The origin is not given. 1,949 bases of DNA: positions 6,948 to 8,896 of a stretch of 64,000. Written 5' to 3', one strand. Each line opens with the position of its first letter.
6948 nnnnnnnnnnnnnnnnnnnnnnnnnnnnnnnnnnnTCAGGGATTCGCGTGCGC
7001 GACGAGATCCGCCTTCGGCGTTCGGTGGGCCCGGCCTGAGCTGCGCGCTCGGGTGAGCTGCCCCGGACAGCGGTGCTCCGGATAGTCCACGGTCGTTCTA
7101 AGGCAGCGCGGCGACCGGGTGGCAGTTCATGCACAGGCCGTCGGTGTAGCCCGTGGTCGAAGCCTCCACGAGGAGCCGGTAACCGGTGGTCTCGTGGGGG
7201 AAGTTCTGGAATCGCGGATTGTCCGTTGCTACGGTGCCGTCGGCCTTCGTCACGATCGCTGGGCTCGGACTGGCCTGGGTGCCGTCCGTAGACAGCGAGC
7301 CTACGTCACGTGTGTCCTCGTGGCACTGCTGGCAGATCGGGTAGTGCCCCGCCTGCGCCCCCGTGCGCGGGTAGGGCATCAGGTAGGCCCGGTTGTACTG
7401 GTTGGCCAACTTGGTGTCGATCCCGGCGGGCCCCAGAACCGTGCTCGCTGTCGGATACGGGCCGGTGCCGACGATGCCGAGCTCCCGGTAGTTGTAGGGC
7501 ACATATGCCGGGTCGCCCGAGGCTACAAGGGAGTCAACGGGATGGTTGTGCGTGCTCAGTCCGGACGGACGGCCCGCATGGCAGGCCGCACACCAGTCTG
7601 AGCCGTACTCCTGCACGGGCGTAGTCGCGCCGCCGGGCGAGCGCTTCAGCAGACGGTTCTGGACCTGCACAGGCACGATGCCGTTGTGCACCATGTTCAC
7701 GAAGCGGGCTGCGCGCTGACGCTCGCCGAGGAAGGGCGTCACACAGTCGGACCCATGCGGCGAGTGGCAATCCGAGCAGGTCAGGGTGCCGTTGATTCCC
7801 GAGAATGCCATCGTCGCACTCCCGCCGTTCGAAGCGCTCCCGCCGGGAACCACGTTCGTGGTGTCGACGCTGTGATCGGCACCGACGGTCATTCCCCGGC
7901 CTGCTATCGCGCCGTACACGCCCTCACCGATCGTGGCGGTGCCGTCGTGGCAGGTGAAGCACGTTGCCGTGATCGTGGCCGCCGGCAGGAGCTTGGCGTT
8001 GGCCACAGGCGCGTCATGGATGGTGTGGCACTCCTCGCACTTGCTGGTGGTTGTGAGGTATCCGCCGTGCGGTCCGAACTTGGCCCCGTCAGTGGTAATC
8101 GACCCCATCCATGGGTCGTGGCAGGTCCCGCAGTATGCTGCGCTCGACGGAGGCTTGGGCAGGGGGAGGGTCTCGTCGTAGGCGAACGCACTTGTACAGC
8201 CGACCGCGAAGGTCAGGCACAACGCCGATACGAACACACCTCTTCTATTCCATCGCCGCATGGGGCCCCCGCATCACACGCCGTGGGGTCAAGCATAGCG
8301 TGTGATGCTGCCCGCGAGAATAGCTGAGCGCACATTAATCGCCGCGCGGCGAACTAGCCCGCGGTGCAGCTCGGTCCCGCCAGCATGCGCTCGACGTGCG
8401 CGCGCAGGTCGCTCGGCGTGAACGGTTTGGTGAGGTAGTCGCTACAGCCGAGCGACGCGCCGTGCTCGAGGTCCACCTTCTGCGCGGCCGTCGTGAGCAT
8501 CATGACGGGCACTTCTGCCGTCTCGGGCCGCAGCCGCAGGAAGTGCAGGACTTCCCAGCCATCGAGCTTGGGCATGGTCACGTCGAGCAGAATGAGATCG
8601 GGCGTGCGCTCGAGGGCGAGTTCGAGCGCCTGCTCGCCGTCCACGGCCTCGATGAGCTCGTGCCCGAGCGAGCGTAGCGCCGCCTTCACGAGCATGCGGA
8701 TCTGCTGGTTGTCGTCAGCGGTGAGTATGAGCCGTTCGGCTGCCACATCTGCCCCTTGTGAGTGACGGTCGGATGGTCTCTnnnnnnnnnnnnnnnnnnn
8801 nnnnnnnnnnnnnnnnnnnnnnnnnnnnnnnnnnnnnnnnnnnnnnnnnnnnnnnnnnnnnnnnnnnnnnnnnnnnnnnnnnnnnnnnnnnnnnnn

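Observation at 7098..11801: Hybrid histidine kinase, three consecutive stand-alone receiver genes and a 7-heme c-type cytochrome in a high-GC Gram-positive background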

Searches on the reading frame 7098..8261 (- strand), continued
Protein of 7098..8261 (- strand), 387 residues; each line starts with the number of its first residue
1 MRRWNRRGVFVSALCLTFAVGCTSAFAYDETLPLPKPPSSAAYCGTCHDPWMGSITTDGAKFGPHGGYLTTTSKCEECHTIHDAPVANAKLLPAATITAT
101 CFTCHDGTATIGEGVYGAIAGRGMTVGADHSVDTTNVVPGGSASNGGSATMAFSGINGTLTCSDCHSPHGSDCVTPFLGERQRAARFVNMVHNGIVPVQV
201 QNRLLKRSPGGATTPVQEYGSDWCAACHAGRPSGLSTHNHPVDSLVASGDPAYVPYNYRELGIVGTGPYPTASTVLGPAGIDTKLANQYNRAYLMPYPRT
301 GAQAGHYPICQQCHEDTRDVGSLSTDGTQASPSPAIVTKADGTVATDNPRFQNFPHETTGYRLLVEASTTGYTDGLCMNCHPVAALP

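Call 44: find_related_loci(query=A1, collection=metagenome_contigs, flank=7000)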
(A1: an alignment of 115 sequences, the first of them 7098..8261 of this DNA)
Query A1 (387 aa) in metagenome_contigs; peptide patterns used: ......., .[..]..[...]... (x = any residue, [..] = any of these).
475 stretches matched a pattern; 158 encode a relative of the query (tblastn E <= 1e-3); the best 80 are kept; 80 distinct loci.
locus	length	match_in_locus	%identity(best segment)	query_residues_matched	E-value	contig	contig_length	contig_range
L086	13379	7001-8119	62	6-387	2e-147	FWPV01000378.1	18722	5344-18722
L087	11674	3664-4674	66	41-387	3e-139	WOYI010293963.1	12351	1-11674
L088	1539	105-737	98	177-387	1e-150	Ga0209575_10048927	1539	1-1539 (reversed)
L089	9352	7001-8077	56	2-387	3e-122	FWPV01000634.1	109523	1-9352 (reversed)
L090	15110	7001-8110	63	10-387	5e-145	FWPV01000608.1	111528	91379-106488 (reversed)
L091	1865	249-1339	61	10-387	2e-125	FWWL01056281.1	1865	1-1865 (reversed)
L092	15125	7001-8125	50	1-387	4e-108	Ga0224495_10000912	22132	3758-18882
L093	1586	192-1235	48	1-387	9e-109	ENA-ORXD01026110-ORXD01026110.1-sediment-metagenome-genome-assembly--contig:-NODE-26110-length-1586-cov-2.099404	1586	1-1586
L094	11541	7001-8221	46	3-387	8e-99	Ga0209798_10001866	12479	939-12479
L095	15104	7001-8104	48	5-387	1e-98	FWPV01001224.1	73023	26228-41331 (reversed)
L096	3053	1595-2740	49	24-387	7e-101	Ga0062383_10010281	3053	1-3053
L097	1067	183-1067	55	12-320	4e-107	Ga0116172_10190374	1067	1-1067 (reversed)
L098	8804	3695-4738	47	44-387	3e-96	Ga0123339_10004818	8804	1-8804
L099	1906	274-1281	50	25-387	4e-101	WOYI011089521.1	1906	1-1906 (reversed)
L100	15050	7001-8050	47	32-387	8e-94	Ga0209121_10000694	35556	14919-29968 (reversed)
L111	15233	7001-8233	44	5-387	3e-88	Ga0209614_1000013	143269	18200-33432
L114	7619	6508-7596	46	44-387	4e-87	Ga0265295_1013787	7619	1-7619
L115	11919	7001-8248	42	6-387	5e-87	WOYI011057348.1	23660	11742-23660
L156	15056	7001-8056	42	6-381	2e-71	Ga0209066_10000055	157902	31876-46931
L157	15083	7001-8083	40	2-381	1e-69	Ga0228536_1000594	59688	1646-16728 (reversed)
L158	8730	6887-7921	42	44-383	4e-68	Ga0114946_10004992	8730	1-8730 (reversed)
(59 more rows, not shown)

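Call 77: search_protein_families(library=pfam, proteins=[L158:2059-3147:+, L114:5542-6216:+, L111:9750-10715:-, L115:10551-11225:-, L156:10577-14101:+, L157:2724-5120:+, L094:4117-5304:+, L094:5306-6883:+], max_evalue=0.001)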
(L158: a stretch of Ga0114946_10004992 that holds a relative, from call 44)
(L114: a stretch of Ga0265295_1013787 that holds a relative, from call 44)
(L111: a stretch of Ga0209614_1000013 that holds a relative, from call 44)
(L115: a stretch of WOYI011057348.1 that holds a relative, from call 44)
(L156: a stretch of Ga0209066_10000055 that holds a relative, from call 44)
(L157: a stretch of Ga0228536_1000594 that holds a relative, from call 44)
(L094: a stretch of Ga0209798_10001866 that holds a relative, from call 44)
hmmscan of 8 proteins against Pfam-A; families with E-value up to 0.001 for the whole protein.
L158:2059-3147:+ (362 aa): 6 families
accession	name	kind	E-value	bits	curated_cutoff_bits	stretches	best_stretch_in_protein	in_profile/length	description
PF01436.27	NHL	-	4.3e-29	99.5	20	4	72-97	1-26/28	NHL repeat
PF17170.10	DUF5128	-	1.4e-09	38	22.9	0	190-229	49-90/321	6-bladed beta-propeller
PF13360.13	PQQ_2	-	3e-05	24.2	27.6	0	232-319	27-141/233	Outer membrane protein assembly factor BamB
PF08450.18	SGL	-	0.00013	22.1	26.3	0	75-170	136-223/246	SMP-30/Gluconolactonase/LRE-like region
PF25021.1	TEN_NHL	-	0.00019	21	27.1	0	129-151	140-350/357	Teneurin NHL domain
PF13449.12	Phytase-like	-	0.00024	21.6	27.6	0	132-180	69-117/284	Esterase-like activity of phytase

L114:5542-6216:+ (224 aa): 4 families
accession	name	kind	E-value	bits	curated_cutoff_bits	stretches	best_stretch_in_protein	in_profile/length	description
PF00355.32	Rieske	-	1.2e-19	70.4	20.3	1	127-210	3-88/88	Rieske [2Fe-2S] domain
PF02943.20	FeThRed_B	-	1.8e-17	63.7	22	1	22-109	5-93/106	Ferredoxin thioredoxin reductase catalytic beta chain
PF13806.12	Rieske_2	-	1.6e-11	44.5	27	1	127-220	3-103/104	Rieske-like [2Fe-2S] domain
PF22543.2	Rieske_4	-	1.9e-05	25.3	28.4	1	138-198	12-76/119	Soluble Rieske-type ferredoxin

L111:9750-10715:- (321 aa): 2 families
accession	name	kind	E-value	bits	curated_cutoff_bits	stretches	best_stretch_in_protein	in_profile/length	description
PF24859.1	FdhE_central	-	4e-10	40.1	27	1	200-239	1-39/39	FdhE, central domain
PF24042.1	DUF7351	-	0.0007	19.8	31.2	0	182-260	50-115/177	Domain of unknown function (DUF7351)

L115:10551-11225:- (224 aa): 1 family
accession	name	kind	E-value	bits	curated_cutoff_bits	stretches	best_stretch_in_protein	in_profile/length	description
PF01292.26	Ni_hydr_CYTB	-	5.5e-17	62.6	30.1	1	6-176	1-161/179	Prokaryotic cytochrome b561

L156:10577-14101:+ (1174 aa): 4 families
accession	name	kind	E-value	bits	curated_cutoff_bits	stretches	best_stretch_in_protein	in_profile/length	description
PF14522.11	Cytochrome_C7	-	8.8e-22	77.1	24.8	0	96-152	4-57/67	Cytochrome c7 and related cytochrome c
PF22113.1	Mtrc-MtrF_II-IV_dom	-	1.2e-21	77.4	30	3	502-636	8-144/176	Outer membrane cytochrome MtrC/MtrF-like, domains II/IV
PF09699.15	Paired_CXXCH_1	-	4.1e-16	58.8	20.6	1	97-146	1-39/41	Doubled CXXCH motif (Paired_CXXCH_1)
PF14537.11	Cytochrom_c3_2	-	8.4e-13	49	25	0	498-578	4-69/79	Cytochrome c3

L157:2724-5120:+ (798 aa): 9 families
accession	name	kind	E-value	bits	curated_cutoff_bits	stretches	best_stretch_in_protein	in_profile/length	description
PF04932.20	Wzy_C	-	1.5e-15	57.8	31.7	1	322-481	3-148/149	O-Antigen ligase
PF00515.34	TPR_1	-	1.9e-09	37.4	27.8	0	748-779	2-33/34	Tetratricopeptide repeat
PF14559.12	TPR_19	-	6.2e-09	36.5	25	0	695-745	7-57/68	Tetratricopeptide repeat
PF13432.12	TPR_16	-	1.4e-07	32.2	32.7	1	718-781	2-65/65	Tetratricopeptide repeat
PF13181.12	TPR_8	-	1.7e-07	31.3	25.7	0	716-745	4-33/34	Tetratricopeptide repeat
PF13431.12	TPR_17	-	2.1e-07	31.1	24.4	0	742-768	8-34/34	Tetratricopeptide repeat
PF07719.23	TPR_2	-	4.8e-07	29.8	27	1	748-780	2-34/34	Tetratricopeptide repeat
PF13428.12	TPR_14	-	8.3e-07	29.5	23.5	0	713-751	1-39/44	Tetratricopeptide repeat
PF13414.12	TPR_11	-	0.00031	20.8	26.8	0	725-757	6-38/42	TPR repeat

L094:4117-5304:+ (395 aa): 1 family
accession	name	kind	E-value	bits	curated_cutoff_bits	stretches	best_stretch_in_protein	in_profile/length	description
PF04015.17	DUF362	-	5.4e-49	167.4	24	1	164-359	1-199/200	Domain of unknown function (DUF362)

L094:5306-6883:+ (525 aa): 14 families
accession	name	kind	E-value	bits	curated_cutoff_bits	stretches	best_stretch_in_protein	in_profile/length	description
PF00037.32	Fer4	-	3.3e-26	90.4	21.1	4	257-278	2-23/24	4Fe-4S binding domain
PF12838.12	Fer4_7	-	1.7e-20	73.6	27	4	366-420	2-52/52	4Fe-4S dicluster domain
PF12837.12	Fer4_6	-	2.4e-16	59.2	25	1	487-506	2-21/24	4Fe-4S binding domain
PF13484.11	Fer4_16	-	4.6e-16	59.8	30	0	366-384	2-20/66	4Fe-4S double cluster binding domain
PF13187.11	Fer4_9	-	1.4e-15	57.5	27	1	366-421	2-52/52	4Fe-4S dicluster domain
PF13237.11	Fer4_10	-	3.4e-14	53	25.5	1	257-301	3-53/53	4Fe-4S dicluster domain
PF12801.12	Fer4_5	-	2.2e-12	47.2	22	2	69-101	6-38/48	4Fe-4S binding domain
PF25160.1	LdpA_Fe-S-bd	-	2.3e-12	47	27.6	1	235-279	9-44/49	LdpA Fe-S cluster-binding domain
PF14697.11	Fer4_21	-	1.2e-10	41.7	35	1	257-306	2-58/59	4Fe-4S dicluster domain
PF12797.12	Fer4_2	-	3.3e-10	39.7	24.5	2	486-506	2-22/22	4Fe-4S binding domain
PF13183.11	Fer4_8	-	1.5e-08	35.5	27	0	491-510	2-21/68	4Fe-4S dicluster domain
PF12798.12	Fer4_3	-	3.6e-07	30.9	27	0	263-277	1-15/15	4Fe-4S binding domain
PF13534.11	Fer4_17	-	5.1e-06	27.4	22.2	0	360-380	40-60/61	4Fe-4S dicluster domain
PF12800.12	Fer4_4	-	0.00029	21.4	24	1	492-506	2-16/17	4Fe-4S binding domain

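Call 81: search_protein_representatives(alignment_id=A1)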
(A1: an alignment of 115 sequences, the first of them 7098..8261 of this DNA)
Query: 115 sequences, 370 profile positions. Proteins with E-value up to 0.001 (for the whole library): 1771; up to 1e-10: 331; up to 1e-30: 151. The best 150 are listed.
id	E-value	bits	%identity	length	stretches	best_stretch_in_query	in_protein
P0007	8.6e-165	564.6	-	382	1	5-370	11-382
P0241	1.8e-143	494.4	-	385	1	3-370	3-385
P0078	4.9e-143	493.0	-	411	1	8-370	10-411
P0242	1.0e-137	475.5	-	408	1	1-370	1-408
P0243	6.5e-137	472.8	-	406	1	4-370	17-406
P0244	4.3e-134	463.5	-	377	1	6-370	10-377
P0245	4.6e-128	443.7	-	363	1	9-370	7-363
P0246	5.6e-126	436.8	-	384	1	9-370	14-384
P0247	4.8e-124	430.5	-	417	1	7-370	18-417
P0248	5.5e-124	430.3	-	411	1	17-370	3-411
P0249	6.5e-123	426.7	-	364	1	8-370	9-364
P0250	1.8e-122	425.3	-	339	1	16-365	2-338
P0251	3.4e-121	421.1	-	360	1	5-370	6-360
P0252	9.1e-120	416.4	-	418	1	8-370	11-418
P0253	1.5e-118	412.4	-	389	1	6-370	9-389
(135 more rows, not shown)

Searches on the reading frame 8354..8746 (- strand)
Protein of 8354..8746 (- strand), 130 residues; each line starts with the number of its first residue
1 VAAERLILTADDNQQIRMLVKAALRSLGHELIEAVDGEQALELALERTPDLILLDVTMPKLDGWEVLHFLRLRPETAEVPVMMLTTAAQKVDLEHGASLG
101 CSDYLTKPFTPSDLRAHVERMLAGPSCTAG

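Call 5: search_protein_families(library=pfam, proteins=[window:8354-8746:-], max_evalue=0.01)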
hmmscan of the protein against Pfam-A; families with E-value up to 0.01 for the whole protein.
window:8354-8746:- (130 aa): 1 family
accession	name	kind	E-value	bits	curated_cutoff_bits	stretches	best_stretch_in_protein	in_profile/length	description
PF00072.30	Response_reg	-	6e-26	91.2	30.2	1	7-118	1-110/111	Response regulator receiver domain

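Call 22: search_protein_families(library=ncbifam, proteins=[window:8354-8746:-], max_evalue=0.001)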
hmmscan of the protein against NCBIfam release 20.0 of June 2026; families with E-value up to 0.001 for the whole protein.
window:8354-8746:- (130 aa): 96 families (the best 25 are shown)
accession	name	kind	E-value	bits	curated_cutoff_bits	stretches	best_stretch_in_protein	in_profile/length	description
NF045944.1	ResRegRpaBCyano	equivalog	3.2e-27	95.4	330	1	8-122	1-112/229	response regulator transcription factor RpaB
TIGR02154.1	PhoB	equivalog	1.7e-25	89.6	296.2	1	5-122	3-120/226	phosphate regulon transcriptional regulator PhoB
NF033120.0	vanR_FM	exception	1.5e-23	83.7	460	1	7-120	6-116/231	vancomycin resistance response regulator transcription factor, VanR-F/VanR-M family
NF012227.0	AdeR_RR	equivalog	2.3e-23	82.9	340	1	3-122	10-126/239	efflux system response regulator transcription factor AdeR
NF007135.0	PRK09581.1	equivalog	7.7e-23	81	474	1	7-118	5-116/457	PleD family two-component system response regulator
NF040534.1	resp_reg_YycF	equivalog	4e-22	78.6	340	1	7-120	3-113/231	response regulator YycF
NF040689.1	MtrAB_MtrA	equivalog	1.4e-21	76.9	300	1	7-120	1-111/219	MtrAB system response regulator MtrA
NF041733.1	resp_reg_CseB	equivalog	6.6e-21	74.7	350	1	7-122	3-115/228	two-component system response regulator CseB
NF008199.0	PRK10955.1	equivalog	7.9e-21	75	341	1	7-122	4-115/232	envelope stress response regulator transcription factor CpxR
TIGR01387.1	cztR_silR_copR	subfamily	1.9e-20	73.4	279.2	1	7-122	1-114/218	heavy metal response regulator transcription factor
NF033117.2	vanR_ACDEGLN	exception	2.5e-20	73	350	1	7-120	1-111/226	VanR-ABDEGLN family response regulator transcription factor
NF041880.1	EPS_EpsF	equivalog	1.4e-19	70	900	1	11-122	2-114/492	response regulator EpsF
NF007005.1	PRK09468.1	equivalog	1.5e-19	70.4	331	1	5-122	4-119/237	osmolarity response regulator transcription factor OmpR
NF053854.1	RespRegPhoBBctds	equivalog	2.3e-19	69.7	270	1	7-122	1-115/225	two-component system response regulator PhoB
NF008296.0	PRK11083.1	equivalog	3.1e-19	69.3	273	1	5-122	4-118/228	two-component system response regulator CreB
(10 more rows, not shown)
